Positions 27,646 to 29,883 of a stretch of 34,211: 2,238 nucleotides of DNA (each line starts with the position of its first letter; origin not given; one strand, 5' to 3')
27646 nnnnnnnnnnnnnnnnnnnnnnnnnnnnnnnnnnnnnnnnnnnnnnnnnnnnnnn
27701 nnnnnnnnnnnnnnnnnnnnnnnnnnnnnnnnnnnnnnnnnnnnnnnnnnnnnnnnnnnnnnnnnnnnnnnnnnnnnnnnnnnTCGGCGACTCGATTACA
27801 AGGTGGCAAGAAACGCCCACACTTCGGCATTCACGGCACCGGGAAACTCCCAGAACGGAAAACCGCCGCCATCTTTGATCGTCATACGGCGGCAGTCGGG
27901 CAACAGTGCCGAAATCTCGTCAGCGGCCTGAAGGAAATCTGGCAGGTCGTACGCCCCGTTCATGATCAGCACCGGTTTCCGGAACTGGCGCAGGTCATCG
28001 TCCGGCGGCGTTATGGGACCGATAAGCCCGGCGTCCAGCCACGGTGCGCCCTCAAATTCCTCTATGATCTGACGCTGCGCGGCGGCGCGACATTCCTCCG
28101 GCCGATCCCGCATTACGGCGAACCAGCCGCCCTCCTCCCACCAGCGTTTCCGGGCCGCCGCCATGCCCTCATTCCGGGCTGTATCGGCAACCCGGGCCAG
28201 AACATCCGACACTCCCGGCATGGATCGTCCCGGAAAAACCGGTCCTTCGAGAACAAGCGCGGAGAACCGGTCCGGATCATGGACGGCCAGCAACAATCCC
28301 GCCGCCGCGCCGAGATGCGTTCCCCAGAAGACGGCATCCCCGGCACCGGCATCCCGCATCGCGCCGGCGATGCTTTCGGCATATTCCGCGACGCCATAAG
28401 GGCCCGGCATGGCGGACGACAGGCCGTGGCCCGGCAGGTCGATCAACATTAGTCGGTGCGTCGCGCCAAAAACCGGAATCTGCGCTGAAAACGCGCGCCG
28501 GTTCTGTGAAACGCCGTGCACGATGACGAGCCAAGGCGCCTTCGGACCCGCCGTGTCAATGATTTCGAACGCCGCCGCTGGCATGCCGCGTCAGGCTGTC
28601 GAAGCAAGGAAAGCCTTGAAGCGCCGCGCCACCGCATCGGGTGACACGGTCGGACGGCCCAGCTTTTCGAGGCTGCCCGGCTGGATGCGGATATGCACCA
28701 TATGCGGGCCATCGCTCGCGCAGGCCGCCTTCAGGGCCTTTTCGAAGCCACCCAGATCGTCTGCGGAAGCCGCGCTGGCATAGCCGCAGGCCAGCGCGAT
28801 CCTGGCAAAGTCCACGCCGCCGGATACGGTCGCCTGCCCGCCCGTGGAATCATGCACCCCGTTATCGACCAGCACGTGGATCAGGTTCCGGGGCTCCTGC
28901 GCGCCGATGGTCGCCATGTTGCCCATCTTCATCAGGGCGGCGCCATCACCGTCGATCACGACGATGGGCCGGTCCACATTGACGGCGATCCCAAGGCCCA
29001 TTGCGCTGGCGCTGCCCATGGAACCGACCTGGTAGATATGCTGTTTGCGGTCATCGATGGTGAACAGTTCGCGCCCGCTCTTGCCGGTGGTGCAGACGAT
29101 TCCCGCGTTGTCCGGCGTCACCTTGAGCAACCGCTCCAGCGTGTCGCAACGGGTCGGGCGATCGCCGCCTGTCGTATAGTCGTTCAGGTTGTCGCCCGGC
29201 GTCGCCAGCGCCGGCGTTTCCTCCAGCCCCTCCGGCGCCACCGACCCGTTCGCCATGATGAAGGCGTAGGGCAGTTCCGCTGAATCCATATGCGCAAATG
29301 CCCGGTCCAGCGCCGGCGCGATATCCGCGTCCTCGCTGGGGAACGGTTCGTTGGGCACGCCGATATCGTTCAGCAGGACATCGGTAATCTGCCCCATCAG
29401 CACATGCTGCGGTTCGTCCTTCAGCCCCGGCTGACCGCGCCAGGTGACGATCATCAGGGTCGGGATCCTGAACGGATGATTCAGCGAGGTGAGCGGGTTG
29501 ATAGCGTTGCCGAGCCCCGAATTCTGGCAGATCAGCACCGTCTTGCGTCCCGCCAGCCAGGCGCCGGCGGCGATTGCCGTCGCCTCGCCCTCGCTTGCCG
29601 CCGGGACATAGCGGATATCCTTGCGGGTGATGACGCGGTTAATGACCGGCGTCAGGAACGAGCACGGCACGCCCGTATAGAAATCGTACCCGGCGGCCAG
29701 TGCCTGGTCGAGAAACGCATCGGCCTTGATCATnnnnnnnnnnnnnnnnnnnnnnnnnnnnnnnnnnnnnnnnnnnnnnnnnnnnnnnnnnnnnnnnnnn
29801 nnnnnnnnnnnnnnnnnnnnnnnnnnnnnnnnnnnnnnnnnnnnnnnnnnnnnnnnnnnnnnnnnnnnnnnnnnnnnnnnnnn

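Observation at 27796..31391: Minimal pepM(-nucleotidyltransferase) / ppd / alpha-beta-fold operon: phosphonate biosynthesis with no recognisable amination, reduction or acceptor-transfer genes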

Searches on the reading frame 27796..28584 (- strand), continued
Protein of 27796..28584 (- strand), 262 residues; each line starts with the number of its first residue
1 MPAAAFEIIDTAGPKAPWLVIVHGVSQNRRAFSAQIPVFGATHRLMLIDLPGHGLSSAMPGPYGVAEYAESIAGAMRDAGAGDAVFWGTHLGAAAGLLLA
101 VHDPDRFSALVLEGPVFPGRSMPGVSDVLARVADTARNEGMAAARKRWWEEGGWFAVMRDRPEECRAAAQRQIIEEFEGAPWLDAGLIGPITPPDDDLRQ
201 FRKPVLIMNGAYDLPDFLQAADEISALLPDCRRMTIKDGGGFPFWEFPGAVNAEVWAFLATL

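Call 78: search_protein_families(library=ncbifam, proteins=[L002:1-654:+, L002:688-1947:+, L002:1958-2461:+, L002:3297-4313:-, L012:9553-9894:-], max_evalue=0.00001)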
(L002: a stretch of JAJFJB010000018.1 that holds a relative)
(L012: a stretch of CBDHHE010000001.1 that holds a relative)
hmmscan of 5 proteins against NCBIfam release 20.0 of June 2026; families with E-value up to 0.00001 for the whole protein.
L002:1-654:+ (218 aa): 8 families
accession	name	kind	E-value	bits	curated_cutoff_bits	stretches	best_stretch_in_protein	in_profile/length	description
TIGR02317.1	prpB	equivalog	1e-58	198.8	354.4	1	2-212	72-275/285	methylisocitrate lyase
NF008455.0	PRK11320.1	equivalog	2.9e-52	177.7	353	1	2-211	79-281/295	methylisocitrate lyase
TIGR02319.1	CPEP_Pphonmut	equivalog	4.1e-45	154.2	420.05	1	1-218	75-288/294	carboxyvinyl-carboxyphosphonate phosphorylmutase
TIGR02320.1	PEP_mutase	equivalog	3.8e-23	81.9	319.55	1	1-207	75-280/284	phosphoenolpyruvate mutase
TIGR02321.1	Pphn_pyruv_hyd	equivalog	1.6e-21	76.7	374.4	1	2-113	74-188/290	phosphonopyruvate hydrolase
TIGR01346.1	isocit_lyase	equivalog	4.3e-17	61.7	275.9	1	4-98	151-248/527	isocitrate lyase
NF011645.0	PRK15063.1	equivalog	9.3e-16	57.7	562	1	4-87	148-234/430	isocitrate lyase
NF005074.0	PRK06498.1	equivalog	7.2e-11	41.3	446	1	4-87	179-266/531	isocitrate lyase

L002:688-1947:+ (419 aa): 19 families
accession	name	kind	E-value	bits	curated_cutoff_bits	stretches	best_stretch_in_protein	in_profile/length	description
NF001614.1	PRK00402.1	subfamily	2.4e-128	428.3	385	1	3-414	1-414/415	aconitase/3-isopropylmalate dehydratase large subunit family protein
TIGR01343.1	hacA_fam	subfamily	8.4e-127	423.2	385.7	1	4-414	1-411/412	homoaconitate hydratase family protein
TIGR02086.1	IPMI_arch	subfamily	6.4e-122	407.2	410.15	1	3-415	1-410/411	3-isopropylmalate dehydratase/homoaconitate hydratase family large subunit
TIGR02083.1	LEU2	equivalog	4.4e-104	348.7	610.65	1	3-416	1-418/419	3-isopropylmalate dehydratase large subunit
NF040615.1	HacA_Meth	equivalog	1.5e-100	336.9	550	1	3-413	1-417/419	homoaconitase large subunit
NF005558.0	PRK07229.1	equivalog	2.1e-79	267.8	612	1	1-416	1-414/647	aconitate hydratase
NF009116.0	PRK12466.1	subfamily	5.4e-70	236.3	531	2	25-237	25-250/472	3-isopropylmalate dehydratase large subunit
TIGR01342.1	acon_putative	hypoth_equivalog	2e-64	218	719.15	1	4-416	1-411/655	putative aconitate hydratase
NF004016.0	PRK05478.1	subfamily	7.3e-62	209.4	510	2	284-417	334-466/468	3-isopropylmalate dehydratase large subunit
TIGR00170.1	leuC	equivalog_domain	1e-52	179.3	560.25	2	285-413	334-462/466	3-isopropylmalate dehydratase large subunit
TIGR00139.1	h_aconitase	equivalog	8.5e-51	173.1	529.9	1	15-419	18-459/709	homoaconitase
NF006690.0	PRK09238.1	equivalog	2e-35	122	782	2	248-418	651-818/852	bifunctional aconitate hydratase 2/2-methylisocitrate dehydratase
TIGR01340.1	aconitase_mito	equivalog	7e-29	100.7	825.35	1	83-410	122-471/745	aconitate hydratase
NF008503.0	PRK11413.1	equivalog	4.6e-25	87.7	641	2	289-409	351-471/753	hydratase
TIGR00117.1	acnB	equivalog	3e-24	84.9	1287.2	1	248-418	650-816/844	bifunctional aconitate hydratase 2/2-methylisocitrate dehydratase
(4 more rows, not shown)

L002:1958-2461:+ (167 aa): 8 families
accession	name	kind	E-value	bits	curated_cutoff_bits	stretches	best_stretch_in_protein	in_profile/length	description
TIGR02087.1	LEUD_arch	subfamily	1.8e-32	112.3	108.95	1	5-158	1-156/157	LeuD/DmdB family oxidoreductase small subunit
NF040625.1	HacB2_Meth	equivalog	2.8e-30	104.9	230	1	2-152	3-152/161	homoaconitase small subunit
TIGR02084.1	leud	equivalog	3.5e-30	104.7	245.85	1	5-153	1-151/156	3-isopropylmalate dehydratase small subunit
NF010629.0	PRK14023.1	equivalog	4e-26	91.8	229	1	6-160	3-158/166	homoaconitate hydratase small subunit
NF040604.2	HacB_Meth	equivalog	7.3e-19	68.2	230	1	1-151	1-152/159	homoaconitase small subunit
NF002458.0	PRK01641.1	subfamily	6.7e-10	38.9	167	1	46-101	63-119/202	3-isopropylmalate dehydratase small subunit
TIGR00139.1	h_aconitase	equivalog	8.3e-09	34.4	529.9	1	12-109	540-641/709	homoaconitase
TIGR01342.1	acon_putative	hypoth_equivalog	3.4e-06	25.5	719.15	1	9-114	476-594/655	putative aconitate hydratase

L002:3297-4313:- (338 aa): 12 families
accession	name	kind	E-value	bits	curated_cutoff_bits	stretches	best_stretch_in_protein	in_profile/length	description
TIGR02371.1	ala_DH_arch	equivalog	9.1e-44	149.9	409.15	1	25-328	14-320/325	alanine dehydrogenase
TIGR03944.1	dehyd_SbnB_fam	equivalog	5.4e-37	127.5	326.9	1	14-331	3-325/327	2,3-diaminopropionate biosynthesis protein SbnB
NF006379.0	PRK08618.1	equivalog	1e-31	110.5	417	1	16-328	5-322/326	ornithine cyclodeaminase family protein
NF004793.0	PRK06141.1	equivalog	1.8e-31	109.3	322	1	14-321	3-311/314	bifunctional Delta(1)-pyrroline-2-carboxylate/Delta(1)-piperideine-2-carboxylate reductase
NF006141.0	PRK08291.1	equivalog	5.5e-30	104.5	408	1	11-329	3-327/330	cyclodeaminase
TIGR02992.1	ectoine_eutC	equivalog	3.5e-28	98.6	471.65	1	29-329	18-324/326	ectoine utilization protein EutC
NF004848.0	PRK06199.1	subfamily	6e-27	94.7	362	1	74-271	91-291/379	tyramine oxidase subunit B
NF005296.0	PRK06823.1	equivalog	2e-24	86.2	438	1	26-241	14-226/315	ornithine cyclodeaminase family protein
NF045643.1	ImmsucRedBhcD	equivalog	1.7e-22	80.2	500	1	70-327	62-316/321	iminosuccinate reductase BhcD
NF045512.1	PyrPipCarbRedLhpI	equivalog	5.2e-21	75.1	400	1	25-253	12-234/298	bifunctional Delta(1)-pyrroline-2-carboxylate/Delta(1)-piperideine-2-carboxylate reductase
NF005603.0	PRK07340.1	equivalog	1.7e-20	73.5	266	1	25-235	16-217/307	delta(1)-pyrroline-2-carboxylate reductase family protein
NF005762.1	PRK07589.1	equivalog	7.8e-17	61.2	350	1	76-240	66-227/334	ornithine cyclodeaminase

L012:9553-9894:- (113 aa): 0 families

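Call 81: find_encoding_contigs(protein=P0011, flank=6000, max_places=1)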
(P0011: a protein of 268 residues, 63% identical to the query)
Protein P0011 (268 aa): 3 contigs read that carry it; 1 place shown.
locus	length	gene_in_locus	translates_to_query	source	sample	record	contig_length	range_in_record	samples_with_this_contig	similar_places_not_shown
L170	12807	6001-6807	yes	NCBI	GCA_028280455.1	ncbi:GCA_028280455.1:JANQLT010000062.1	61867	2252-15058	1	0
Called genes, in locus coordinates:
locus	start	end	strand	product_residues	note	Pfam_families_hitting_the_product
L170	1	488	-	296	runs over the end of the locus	PF00004:AAA, PF06841:Phage_T4_gp19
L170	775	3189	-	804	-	PF01588:tRNA_bind, PF03483:B3_4, PF03484:B5, PF17759:tRNA_synthFbeta, PF03147:FDX-ACB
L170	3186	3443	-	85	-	-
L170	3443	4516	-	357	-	PF02912:Phe_tRNA-synt_N, PF01409:tRNA-synt_2d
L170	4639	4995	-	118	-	PF00453:Ribosomal_L20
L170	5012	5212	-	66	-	PF01632:Ribosomal_L35p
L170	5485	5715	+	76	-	-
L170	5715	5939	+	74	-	PF07927:HicA_toxin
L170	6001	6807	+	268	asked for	PF00561:Abhydrolase_1, PF12697:Abhydrolase_6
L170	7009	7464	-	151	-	PF05198:IF3_N, PF00707:IF3_C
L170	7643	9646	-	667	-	PF02824:TGS, PF07973:tRNA_SAD, PF00587:tRNA-synt_2b, PF03129:HGTP_anticodon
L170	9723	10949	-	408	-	PF13579:Glyco_trans_4_4, PF13439:Glyco_transf_4, PF13477:Glyco_trans_4_2 (faint), PF00534:Glycos_transf_1, PF13692:Glyco_trans_1_4, PF13524:Glyco_trans_1_2 (faint)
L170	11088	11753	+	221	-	PF00561:Abhydrolase_1, PF12697:Abhydrolase_6, PF12146:Hydrolase_4, PF00326:Peptidase_S9 (weak)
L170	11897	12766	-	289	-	-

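Call 82: find_encoding_contigs(protein=P0013, flank=6000, max_places=1)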
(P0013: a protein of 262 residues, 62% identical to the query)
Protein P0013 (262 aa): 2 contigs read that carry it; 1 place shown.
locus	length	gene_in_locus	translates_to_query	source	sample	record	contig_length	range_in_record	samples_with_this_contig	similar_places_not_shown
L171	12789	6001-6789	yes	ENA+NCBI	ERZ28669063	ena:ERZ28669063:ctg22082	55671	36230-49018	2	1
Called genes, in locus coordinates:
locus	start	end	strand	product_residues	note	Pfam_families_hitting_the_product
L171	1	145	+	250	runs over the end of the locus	-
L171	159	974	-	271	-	PF03328:HpcH_HpaI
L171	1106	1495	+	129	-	PF01042:Ribonuc_L-PSP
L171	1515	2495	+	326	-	PF01734:Patatin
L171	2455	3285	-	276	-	PF04909:Amidohydro_2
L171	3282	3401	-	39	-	-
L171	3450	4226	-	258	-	PF00724:Oxidored_FMN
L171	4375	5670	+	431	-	PF00872:Transposase_mut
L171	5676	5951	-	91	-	PF00724:Oxidored_FMN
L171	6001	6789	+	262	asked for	PF00561:Abhydrolase_1, PF12146:Hydrolase_4 (weak), PF12697:Abhydrolase_6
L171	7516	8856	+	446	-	PF13701:DDE_Tnp_1_4, PF01609:DDE_Tnp_1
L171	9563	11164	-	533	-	PF07969:Amidohydro_3, PF01979:Amidohydro_1 (weak)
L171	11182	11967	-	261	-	PF00106:adh_short, PF08659:KR, PF13561:adh_short_C2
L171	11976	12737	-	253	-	PF05721:PhyH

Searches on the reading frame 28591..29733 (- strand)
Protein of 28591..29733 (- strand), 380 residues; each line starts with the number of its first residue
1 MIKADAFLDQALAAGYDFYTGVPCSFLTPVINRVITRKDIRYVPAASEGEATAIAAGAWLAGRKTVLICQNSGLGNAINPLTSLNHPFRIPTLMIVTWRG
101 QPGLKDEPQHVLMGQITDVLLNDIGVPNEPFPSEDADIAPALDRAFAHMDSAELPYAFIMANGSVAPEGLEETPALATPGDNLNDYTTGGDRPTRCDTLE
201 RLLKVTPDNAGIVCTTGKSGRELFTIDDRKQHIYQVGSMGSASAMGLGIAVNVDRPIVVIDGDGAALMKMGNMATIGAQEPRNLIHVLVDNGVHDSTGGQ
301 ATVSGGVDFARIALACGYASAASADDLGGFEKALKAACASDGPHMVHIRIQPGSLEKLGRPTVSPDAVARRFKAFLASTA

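Call 4: search_protein_families(library=pfam, proteins=[window:28591-29733:-])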
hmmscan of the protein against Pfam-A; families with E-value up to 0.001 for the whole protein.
window:28591-29733:- (380 aa): 2 families
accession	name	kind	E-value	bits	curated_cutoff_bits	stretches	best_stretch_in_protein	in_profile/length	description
PF02775.26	TPP_enzyme_C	-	5.7e-17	62.3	21.9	1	235-348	26-151/151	Thiamine pyrophosphate enzyme, C-terminal TPP binding domain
PF02776.23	TPP_enzyme_N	-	9.8e-10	38.7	26.8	1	4-116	4-114/119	Thiamine pyrophosphate enzyme, N-terminal TPP binding domain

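Call 5: search_protein_families(library=ncbifam, proteins=[window:28591-29733:-], max_evalue=0.001)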
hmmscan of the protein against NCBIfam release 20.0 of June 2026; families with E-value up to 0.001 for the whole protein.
window:28591-29733:- (380 aa): 20 families
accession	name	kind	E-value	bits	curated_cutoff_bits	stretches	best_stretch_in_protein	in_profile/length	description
TIGR03297.1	Ppyr-DeCO2ase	equivalog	6.2e-130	433.4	312.5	1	15-376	1-360/360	phosphonopyruvate decarboxylase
TIGR03846.1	sulfopy_beta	equivalog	6.2e-42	143.5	221.5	1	195-374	1-179/182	sulfopyruvate decarboxylase subunit beta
NF004813.0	PRK06163.1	equivalog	6.9e-30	104.3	240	1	195-372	15-192/202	hypothetical protein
TIGR03845.1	sulfopyru_alph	equivalog_domain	4.9e-27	94.8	147.95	1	12-159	9-154/160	sulfopyruvate decarboxylase subunit alpha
NF005470.0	PRK07064.1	equivalog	2.3e-10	40.2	495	1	216-351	385-530/552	thiamine pyrophosphate-binding protein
NF006052.0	PRK08199.1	subfamily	2.1e-08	33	539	1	236-355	414-542/559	thiamine pyrophosphate protein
NF005114.0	PRK06546.1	equivalog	4.7e-08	32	893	1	234-355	405-534/578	pyruvate dehydrogenase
NF005760.0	PRK07586.1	equivalog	2e-07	30.4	363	0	201-292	345-440/514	acetolactate synthase large subunit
TIGR04377.1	myo_inos_iolD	equivalog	4e-07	29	715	0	190-296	388-499/616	3D-(3,5/4)-trihydroxycyclohexane-1,2-dione acylhydrolase (decyclizing)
NF006591.0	PRK09124.1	equivalog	4.5e-06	25.2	792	1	234-351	405-530/574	ubiquinone-dependent pyruvate dehydrogenase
NF006016.1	PRK08155.1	equivalog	8.3e-06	24.5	870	0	237-352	409-534/554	acetolactate synthase large subunit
NF005713.0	PRK07525.1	subfamily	1.1e-05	24.1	620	0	1-86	6-92/592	sulfoacetaldehyde acetyltransferase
NF006122.0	PRK08266.1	subfamily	1.6e-05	23.6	571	1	235-353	401-527/543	hypothetical protein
NF005485.1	PRK07092.1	equivalog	6.7e-05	21.9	493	0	243-351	404-519/523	benzoylformate decarboxylase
NF035923.1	TPP_ScyA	equivalog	7.3e-05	21.2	1020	1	235-353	466-590/623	scytonemin biosynthesis protein ScyA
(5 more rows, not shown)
